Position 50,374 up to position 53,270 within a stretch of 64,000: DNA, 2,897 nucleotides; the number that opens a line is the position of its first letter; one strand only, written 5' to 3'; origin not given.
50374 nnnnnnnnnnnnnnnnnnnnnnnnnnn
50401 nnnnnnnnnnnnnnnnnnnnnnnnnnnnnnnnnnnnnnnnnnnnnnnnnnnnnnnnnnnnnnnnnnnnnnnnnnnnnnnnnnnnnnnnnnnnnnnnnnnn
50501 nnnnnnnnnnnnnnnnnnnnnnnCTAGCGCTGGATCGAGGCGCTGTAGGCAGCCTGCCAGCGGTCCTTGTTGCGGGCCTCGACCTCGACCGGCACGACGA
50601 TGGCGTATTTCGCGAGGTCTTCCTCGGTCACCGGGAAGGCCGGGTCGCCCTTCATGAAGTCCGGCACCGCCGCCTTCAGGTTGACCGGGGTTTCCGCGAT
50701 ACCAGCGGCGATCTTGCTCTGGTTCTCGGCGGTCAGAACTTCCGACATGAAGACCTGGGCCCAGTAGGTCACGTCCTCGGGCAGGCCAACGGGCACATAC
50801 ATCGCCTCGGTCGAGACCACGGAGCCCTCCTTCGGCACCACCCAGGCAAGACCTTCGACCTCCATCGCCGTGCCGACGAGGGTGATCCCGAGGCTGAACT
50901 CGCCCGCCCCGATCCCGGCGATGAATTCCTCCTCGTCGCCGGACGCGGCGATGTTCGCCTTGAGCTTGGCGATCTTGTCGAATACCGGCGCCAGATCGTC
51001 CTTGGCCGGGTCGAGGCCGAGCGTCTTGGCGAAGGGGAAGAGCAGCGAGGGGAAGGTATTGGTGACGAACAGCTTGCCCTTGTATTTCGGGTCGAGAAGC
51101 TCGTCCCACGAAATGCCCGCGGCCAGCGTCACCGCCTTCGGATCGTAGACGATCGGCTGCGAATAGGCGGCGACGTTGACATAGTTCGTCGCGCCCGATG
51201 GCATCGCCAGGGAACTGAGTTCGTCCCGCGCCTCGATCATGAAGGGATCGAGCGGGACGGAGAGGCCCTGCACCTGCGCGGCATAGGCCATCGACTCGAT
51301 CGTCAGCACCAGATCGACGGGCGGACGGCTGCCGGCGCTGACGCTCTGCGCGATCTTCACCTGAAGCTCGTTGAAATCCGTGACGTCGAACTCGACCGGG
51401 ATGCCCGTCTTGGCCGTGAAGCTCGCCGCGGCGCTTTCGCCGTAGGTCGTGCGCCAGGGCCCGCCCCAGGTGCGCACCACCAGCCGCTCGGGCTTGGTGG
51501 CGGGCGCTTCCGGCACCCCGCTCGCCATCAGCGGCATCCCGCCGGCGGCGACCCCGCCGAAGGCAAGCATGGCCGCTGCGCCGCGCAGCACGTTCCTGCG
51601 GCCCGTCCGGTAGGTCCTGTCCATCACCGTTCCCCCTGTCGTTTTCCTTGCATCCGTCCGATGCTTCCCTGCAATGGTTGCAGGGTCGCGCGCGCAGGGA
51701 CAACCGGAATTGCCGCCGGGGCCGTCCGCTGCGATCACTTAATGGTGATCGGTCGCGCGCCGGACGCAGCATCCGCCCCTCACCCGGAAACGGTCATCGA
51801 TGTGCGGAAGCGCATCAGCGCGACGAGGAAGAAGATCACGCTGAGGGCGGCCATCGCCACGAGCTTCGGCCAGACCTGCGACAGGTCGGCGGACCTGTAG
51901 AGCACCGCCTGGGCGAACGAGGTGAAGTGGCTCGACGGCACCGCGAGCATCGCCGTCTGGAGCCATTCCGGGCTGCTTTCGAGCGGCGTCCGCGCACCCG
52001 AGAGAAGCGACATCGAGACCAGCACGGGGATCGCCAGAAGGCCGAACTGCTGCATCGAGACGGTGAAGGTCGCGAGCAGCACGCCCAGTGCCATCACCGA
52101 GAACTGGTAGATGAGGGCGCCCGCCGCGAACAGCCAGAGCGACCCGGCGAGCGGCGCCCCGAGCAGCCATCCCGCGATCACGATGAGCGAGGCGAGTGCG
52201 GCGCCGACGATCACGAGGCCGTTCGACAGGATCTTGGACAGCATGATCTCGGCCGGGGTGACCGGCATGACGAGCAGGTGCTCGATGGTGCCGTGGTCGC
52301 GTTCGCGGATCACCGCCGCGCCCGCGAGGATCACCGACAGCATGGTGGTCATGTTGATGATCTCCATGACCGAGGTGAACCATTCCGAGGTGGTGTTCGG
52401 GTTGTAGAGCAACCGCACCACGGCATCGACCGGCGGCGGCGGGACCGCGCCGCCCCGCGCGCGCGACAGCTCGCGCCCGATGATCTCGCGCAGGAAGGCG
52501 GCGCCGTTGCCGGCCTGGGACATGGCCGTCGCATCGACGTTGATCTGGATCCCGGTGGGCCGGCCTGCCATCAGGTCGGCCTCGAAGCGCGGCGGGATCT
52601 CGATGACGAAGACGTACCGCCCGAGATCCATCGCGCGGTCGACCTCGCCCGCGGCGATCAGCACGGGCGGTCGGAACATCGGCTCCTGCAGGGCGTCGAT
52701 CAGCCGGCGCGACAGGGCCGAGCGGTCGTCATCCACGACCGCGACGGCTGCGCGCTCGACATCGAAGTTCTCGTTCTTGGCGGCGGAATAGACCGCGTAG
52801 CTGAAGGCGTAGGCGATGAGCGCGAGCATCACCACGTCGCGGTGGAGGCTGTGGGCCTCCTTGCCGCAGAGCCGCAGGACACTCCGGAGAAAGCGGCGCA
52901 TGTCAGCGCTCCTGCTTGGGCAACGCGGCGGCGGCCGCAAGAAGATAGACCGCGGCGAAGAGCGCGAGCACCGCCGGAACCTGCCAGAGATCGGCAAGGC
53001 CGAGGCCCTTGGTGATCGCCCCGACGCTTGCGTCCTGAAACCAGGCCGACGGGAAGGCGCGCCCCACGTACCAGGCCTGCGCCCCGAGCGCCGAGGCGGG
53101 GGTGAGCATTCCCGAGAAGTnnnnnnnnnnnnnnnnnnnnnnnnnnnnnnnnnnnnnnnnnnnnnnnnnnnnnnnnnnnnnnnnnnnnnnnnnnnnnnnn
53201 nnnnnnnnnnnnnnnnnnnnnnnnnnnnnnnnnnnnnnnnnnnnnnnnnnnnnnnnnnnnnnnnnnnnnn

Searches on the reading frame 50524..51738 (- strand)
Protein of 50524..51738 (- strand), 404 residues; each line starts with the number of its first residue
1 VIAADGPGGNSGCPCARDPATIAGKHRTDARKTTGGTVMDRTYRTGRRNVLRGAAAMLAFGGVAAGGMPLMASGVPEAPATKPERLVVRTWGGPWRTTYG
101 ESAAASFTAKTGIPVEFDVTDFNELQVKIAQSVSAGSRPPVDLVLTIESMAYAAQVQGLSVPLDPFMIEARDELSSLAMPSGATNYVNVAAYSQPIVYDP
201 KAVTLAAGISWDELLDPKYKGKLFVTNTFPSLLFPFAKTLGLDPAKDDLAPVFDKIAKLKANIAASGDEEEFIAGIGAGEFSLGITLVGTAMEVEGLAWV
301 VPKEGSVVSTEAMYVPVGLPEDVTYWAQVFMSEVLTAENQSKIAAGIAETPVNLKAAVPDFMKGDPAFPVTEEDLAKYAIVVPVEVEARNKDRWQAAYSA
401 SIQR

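Call 28: search_protein_families(library=pfam, proteins=[window:50524-51738:-], max_evalue=0.00001)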
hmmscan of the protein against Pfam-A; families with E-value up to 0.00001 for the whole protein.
window:50524-51738:- (404 aa): 3 families
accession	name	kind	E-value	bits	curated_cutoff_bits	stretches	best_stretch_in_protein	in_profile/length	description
PF13416.11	SBP_bac_8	-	5.7e-25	89.1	27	1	103-369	2-278/279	Bacterial extracellular solute-binding protein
PF13343.11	SBP_bac_6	-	5.8e-11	42.8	24.6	1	181-373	52-240/245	Bacterial extracellular solute-binding protein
PF01547.30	SBP_bac_1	-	6e-10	40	26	1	103-340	14-306/307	Bacterial extracellular solute-binding protein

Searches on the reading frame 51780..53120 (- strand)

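Call 28: search_protein_families(library=pfam, proteins=[window:51780-53120:-], max_evalue=0.00001)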
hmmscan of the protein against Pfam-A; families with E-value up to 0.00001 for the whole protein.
window:51780-53120:- (446 aa): 4 families
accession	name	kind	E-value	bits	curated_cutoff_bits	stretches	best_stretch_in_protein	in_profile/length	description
PF12698.13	ABC2_membrane_3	-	4e-36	125.3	31.6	1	97-435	8-346/347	ABC-2 family transporter protein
PF01061.29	ABC2_membrane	-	6.3e-20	72.1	26.9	1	249-407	50-210/211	ABC-2 type transporter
PF12679.13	ABC2_membrane_2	-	6.7e-17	62.1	27.2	1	86-440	5-280/283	ABC-2 family transporter protein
PF12730.13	ABC2_membrane_4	-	1.6e-07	31.9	27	1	244-367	46-170/179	ABC-2 family transporter protein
